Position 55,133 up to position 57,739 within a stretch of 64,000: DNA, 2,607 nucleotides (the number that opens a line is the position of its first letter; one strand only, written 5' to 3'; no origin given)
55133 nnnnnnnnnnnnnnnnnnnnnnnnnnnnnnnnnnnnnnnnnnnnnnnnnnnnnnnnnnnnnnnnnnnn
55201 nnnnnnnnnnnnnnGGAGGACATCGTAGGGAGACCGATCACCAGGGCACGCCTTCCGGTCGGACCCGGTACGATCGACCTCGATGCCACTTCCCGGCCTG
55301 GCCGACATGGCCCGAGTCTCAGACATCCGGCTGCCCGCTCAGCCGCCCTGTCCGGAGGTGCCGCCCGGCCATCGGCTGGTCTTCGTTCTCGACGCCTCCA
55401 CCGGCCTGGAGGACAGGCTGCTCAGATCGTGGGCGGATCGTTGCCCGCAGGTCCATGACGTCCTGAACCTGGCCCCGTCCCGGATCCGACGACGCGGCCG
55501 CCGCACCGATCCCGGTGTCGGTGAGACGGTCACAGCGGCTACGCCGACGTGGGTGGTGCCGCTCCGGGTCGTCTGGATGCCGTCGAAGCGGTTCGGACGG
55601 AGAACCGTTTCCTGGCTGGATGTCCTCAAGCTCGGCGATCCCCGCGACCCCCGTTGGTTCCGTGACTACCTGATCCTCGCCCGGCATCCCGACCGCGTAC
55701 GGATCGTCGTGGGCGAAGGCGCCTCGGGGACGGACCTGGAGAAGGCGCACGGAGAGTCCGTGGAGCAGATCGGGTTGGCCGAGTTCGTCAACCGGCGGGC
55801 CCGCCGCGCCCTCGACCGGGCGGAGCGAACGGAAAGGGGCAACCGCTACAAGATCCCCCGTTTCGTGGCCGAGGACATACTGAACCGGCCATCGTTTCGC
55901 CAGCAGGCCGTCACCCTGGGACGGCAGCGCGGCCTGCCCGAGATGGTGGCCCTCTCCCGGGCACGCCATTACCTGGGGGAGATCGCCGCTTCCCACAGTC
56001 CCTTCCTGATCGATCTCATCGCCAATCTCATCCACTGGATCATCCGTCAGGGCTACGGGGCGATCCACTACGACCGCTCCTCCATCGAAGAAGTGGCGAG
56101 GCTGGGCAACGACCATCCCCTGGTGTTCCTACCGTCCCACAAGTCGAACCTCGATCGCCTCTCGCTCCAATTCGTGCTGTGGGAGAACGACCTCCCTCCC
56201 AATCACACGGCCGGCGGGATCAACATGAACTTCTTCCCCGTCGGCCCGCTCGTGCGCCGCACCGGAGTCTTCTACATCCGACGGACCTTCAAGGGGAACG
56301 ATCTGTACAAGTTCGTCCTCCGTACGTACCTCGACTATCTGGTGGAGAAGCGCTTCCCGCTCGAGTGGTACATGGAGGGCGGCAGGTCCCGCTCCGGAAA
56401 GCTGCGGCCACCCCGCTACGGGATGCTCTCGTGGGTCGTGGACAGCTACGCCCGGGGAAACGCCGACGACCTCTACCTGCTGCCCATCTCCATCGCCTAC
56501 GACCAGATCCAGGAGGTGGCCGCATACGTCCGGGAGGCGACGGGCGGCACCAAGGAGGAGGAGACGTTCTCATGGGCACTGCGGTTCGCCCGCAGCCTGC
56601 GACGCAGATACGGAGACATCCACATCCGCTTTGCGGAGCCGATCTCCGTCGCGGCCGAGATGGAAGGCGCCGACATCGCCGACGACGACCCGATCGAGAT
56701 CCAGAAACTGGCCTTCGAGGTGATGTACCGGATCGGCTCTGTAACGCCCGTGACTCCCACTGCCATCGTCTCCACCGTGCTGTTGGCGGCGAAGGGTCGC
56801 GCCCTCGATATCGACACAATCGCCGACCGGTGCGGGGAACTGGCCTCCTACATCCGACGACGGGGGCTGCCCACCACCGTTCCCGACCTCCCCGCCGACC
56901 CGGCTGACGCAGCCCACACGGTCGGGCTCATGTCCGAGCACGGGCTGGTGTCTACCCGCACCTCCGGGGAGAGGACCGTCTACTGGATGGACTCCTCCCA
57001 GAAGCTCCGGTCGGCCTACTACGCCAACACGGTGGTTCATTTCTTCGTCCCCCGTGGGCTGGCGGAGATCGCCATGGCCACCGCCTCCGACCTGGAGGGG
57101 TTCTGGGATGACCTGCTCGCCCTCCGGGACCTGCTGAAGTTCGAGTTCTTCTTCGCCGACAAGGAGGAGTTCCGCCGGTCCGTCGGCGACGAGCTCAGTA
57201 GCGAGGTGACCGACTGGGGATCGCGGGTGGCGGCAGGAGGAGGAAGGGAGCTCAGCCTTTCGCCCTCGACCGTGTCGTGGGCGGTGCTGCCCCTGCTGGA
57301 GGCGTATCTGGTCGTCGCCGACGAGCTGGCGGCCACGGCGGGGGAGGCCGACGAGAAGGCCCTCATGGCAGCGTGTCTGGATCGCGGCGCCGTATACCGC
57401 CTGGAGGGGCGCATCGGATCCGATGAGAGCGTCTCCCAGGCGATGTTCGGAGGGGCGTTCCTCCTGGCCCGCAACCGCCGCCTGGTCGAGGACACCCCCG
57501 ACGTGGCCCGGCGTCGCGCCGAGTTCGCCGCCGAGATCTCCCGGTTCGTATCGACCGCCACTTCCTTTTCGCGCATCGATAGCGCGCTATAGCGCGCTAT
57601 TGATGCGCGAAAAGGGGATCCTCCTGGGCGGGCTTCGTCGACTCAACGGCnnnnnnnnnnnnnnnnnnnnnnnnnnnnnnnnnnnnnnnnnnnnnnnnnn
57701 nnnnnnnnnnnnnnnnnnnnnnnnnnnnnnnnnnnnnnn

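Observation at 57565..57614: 50-bp nested palindrome overlapping the plsB stop codon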

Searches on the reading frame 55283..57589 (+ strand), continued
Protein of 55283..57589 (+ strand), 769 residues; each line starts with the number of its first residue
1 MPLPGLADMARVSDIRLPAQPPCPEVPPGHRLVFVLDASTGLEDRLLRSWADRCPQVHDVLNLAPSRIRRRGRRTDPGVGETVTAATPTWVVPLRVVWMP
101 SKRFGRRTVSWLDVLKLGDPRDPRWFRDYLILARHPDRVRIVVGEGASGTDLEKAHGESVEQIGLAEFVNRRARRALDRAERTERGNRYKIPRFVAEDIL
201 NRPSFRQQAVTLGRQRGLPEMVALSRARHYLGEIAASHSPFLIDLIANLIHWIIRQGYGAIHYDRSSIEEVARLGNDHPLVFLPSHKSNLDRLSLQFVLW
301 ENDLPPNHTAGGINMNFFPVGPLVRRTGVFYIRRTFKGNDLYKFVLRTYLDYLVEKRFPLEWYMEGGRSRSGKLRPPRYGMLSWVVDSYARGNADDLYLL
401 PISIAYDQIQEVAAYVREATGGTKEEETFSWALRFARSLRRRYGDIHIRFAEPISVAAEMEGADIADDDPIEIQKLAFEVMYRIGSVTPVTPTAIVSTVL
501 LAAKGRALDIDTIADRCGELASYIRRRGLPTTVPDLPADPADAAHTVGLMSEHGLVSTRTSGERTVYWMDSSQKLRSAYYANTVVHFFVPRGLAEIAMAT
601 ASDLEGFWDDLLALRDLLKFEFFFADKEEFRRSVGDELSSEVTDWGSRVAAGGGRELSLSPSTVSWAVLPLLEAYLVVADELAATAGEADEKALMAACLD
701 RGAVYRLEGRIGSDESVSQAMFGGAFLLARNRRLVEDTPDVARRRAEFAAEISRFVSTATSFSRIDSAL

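Call 59: find_encoding_contigs(protein=P0020, flank=10000, max_places=3)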
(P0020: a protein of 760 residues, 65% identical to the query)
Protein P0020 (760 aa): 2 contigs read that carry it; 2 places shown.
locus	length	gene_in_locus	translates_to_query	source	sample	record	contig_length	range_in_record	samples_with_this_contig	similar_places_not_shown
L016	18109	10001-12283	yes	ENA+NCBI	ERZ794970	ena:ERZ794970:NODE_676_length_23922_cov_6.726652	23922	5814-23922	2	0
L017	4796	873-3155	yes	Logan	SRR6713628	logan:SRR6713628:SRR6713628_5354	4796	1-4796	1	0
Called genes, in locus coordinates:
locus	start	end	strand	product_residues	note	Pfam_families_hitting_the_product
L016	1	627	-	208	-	PF01872:RibD_C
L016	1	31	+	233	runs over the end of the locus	-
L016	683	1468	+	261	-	PF12705:PDDEXK_1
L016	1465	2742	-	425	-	PF02812:ELFV_dehydrog_N, PF00208:ELFV_dehydrog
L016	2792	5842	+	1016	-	PF00580:UvrD-helicase, PF13245:AAA_19, PF13538:UvrD_C_2 (faint), PF13361:UvrD_C, PF12705:PDDEXK_1, PF01930:Cas_Cas4 (weak)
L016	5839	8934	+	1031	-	PF00580:UvrD-helicase, PF13245:AAA_19, PF13604:AAA_30 (weak), PF13361:UvrD_C, PF13538:UvrD_C_2 (weak), PF12705:PDDEXK_1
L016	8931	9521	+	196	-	PF02660:G3P_acyltransf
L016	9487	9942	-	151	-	PF02580:Tyr_Deacylase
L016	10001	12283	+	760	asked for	PF01553:Acyltransferase, PF19277:GPAT_C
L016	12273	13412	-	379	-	PF12679:ABC2_membrane_2 (weak), PF12698:ABC2_membrane_3, PF01061:ABC2_membrane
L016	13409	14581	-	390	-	PF12679:ABC2_membrane_2, PF12698:ABC2_membrane_3, PF01061:ABC2_membrane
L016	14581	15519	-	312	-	PF00005:ABC_tran, PF13304:AAA_21, PF13732:DrrA1-3_C (faint)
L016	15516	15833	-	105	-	PF12840:HTH_20 (weak), PF01022:HTH_5, PF12802:MarR_2, PF13601:HTH_34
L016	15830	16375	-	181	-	-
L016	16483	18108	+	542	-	?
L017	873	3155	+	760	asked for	PF01553:Acyltransferase, PF19277:GPAT_C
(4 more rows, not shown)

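Call 66: find_encoding_contigs(protein=P0008, flank=10000, max_places=10)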
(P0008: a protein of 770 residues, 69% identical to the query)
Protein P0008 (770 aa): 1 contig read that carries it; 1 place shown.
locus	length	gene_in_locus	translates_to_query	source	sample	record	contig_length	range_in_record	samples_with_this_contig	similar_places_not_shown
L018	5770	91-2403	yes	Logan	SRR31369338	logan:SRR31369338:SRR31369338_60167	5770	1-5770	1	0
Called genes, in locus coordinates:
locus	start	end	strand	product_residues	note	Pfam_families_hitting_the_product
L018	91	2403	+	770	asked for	PF01553:Acyltransferase, PF19277:GPAT_C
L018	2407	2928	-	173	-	-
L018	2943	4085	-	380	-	PF12698:ABC2_membrane_3, PF01061:ABC2_membrane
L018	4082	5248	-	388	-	PF12679:ABC2_membrane_2, PF12698:ABC2_membrane_3, PF01061:ABC2_membrane, PF12730:ABC2_membrane_4 (weak)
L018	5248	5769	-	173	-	?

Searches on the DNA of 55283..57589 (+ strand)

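Call 78: search_rna_families(sources=[L002, L011, L012], threshold=evalue, max_evalue=1)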
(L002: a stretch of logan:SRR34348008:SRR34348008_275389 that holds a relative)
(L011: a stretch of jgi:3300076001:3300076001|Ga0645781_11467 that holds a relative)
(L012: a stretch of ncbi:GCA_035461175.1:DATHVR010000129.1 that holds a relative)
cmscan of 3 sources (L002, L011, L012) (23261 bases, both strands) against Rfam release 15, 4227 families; matches with E-value up to 1: 5.
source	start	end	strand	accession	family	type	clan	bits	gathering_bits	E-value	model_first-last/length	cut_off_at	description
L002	3551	3624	+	RF03465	MIR9666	Gene; miRNA;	-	35.4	88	0.00028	1-98/98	no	MIR9666 microRNA precursor family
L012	2888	2946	-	RF03407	MIR531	Gene; miRNA;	-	33.9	70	0.0054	1-69/69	no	MIR531 microRNA precursor family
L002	3551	3624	-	RF03465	MIR9666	Gene; miRNA;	-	29.2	88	0.017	1-98/98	no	MIR9666 microRNA precursor family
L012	2879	2959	+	RF04062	MIR949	Gene; miRNA;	-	28.8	100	0.096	1-106/106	no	MIR949 microRNA precursor family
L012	2859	2942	-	RF02674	AsdA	Gene; antisense;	-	24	52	0.46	1-81/81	no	antisense RNA of dnaA mRNA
